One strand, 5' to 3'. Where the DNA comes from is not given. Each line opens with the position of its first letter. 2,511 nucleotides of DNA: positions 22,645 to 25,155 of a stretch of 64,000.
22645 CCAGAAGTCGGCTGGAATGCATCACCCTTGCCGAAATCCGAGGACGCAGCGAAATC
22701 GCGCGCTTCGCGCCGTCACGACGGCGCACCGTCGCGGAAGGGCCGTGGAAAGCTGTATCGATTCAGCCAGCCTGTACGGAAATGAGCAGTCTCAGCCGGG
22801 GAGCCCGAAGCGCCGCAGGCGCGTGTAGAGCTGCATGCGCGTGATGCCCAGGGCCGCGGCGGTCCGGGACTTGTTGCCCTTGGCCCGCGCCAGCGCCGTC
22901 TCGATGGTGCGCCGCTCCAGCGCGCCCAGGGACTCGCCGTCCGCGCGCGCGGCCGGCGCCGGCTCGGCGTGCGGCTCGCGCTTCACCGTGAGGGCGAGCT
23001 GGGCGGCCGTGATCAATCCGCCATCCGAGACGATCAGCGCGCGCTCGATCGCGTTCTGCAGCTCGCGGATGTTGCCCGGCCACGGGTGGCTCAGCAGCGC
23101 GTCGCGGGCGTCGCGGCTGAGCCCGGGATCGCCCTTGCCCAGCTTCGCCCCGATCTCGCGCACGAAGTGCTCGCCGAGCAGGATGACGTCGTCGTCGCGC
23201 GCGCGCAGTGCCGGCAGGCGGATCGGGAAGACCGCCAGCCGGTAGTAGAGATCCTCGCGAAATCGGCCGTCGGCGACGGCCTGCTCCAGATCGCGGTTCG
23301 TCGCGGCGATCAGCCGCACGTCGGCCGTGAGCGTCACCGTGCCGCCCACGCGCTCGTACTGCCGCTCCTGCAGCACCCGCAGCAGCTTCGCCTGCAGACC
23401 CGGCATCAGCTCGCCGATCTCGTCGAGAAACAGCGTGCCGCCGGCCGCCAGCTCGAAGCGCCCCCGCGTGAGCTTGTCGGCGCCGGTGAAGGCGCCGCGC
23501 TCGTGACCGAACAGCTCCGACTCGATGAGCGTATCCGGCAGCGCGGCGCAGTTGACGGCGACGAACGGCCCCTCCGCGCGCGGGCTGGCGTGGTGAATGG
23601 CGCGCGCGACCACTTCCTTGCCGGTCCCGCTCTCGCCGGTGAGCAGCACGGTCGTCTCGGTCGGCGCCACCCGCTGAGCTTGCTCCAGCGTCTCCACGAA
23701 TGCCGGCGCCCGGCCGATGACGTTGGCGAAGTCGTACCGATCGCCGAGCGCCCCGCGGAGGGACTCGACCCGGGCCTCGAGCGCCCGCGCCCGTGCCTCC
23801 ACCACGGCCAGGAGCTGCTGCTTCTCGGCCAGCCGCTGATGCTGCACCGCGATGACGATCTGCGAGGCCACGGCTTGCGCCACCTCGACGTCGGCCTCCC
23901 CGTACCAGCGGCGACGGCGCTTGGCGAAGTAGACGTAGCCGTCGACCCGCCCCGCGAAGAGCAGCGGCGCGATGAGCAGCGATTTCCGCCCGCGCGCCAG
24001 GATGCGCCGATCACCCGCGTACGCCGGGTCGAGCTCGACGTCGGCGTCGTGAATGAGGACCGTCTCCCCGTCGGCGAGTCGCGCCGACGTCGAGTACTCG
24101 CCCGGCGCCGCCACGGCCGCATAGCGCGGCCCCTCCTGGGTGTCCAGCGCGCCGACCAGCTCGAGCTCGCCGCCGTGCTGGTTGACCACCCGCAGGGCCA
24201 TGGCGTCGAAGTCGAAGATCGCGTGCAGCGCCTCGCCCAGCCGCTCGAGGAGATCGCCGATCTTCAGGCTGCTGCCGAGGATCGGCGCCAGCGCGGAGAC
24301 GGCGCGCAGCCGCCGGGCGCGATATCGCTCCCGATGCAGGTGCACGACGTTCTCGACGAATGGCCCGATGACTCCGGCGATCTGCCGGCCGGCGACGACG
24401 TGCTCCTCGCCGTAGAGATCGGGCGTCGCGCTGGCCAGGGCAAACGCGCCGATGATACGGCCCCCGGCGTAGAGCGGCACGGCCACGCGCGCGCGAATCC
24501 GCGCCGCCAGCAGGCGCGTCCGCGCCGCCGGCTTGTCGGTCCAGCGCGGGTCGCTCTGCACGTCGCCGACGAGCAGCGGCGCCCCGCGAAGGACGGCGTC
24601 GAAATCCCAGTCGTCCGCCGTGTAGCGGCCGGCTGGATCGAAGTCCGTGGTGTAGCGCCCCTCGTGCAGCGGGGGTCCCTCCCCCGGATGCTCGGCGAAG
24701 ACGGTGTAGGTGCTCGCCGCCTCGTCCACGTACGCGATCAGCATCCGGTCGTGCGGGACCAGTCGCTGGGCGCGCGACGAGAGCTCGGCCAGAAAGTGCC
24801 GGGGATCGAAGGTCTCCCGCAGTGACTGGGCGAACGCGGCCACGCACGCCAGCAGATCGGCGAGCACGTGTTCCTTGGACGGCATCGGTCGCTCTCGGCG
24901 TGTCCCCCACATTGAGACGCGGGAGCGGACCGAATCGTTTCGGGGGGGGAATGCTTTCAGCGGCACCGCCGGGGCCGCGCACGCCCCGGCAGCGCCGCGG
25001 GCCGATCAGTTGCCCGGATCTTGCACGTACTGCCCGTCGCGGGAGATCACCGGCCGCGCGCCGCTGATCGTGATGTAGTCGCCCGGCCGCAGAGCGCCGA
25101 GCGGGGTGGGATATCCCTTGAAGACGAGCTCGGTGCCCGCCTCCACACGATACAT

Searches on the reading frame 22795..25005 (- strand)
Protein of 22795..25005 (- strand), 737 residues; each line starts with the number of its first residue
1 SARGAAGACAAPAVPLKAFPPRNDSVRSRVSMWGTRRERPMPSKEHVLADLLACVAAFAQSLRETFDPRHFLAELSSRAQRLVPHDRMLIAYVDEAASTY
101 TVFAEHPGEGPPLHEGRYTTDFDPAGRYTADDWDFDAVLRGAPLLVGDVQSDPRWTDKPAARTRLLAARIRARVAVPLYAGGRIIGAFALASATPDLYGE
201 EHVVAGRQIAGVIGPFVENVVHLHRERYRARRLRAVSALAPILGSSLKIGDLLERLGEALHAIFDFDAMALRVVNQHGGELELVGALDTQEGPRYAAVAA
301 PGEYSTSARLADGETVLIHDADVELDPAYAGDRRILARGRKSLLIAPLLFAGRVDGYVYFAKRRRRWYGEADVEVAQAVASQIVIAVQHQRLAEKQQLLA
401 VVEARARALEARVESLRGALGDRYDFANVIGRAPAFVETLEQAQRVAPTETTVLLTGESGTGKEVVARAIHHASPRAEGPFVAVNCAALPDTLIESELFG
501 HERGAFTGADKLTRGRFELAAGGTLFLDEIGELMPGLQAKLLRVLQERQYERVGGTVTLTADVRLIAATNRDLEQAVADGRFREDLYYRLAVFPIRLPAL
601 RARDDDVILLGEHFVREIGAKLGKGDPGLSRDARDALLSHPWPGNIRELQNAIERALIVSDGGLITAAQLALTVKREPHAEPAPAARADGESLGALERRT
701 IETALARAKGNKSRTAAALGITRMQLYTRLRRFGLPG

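Call 51: search_protein_families(library=pfam, proteins=[window:22795-25005:-], max_evalue=0.001)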
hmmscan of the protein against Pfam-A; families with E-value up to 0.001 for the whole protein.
window:22795-25005:- (737 aa): 11 families
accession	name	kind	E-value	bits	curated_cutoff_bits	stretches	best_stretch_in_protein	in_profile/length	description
PF00158.32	Sigma54_activat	-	1.5e-72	243.2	20.2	1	430-595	2-167/168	Sigma-54 interaction domain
PF25601.1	AAA_lid_14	-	3.3e-21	75.4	27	1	601-682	1-82/87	AAA+ ATPase lid domain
PF13185.12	GAF_2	-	4.3e-20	72.8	28.6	2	102-214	35-132/136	GAF domain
PF14532.12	Sigma54_activ_2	-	5.2e-20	72.5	25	1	431-600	2-138/138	Sigma-54 interaction domain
PF01590.32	GAF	-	3.5e-18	66.9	22.4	2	251-387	4-133/133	GAF domain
PF02954.25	HTH_8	-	1.2e-11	44.6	22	1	694-733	3-42/42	Bacterial regulatory protein, Fis family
PF13492.12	GAF_3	-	6.3e-09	36.8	27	1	250-389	3-129/129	GAF domain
PF07728.20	AAA_5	-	3.5e-08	34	22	1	453-572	2-124/139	AAA domain (dynein-related subfamily)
PF00004.35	AAA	-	8e-07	30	21.2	1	453-587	1-128/131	ATPase family associated with various cellular activities (AAA)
PF01078.27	Mg_chelatase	-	2.9e-05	24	20.3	0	508-570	93-157/207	Magnesium chelatase, subunit ChlI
PF13191.12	AAA_16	-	0.00034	21.6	32.6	1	431-489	4-63/167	AAA ATPase domain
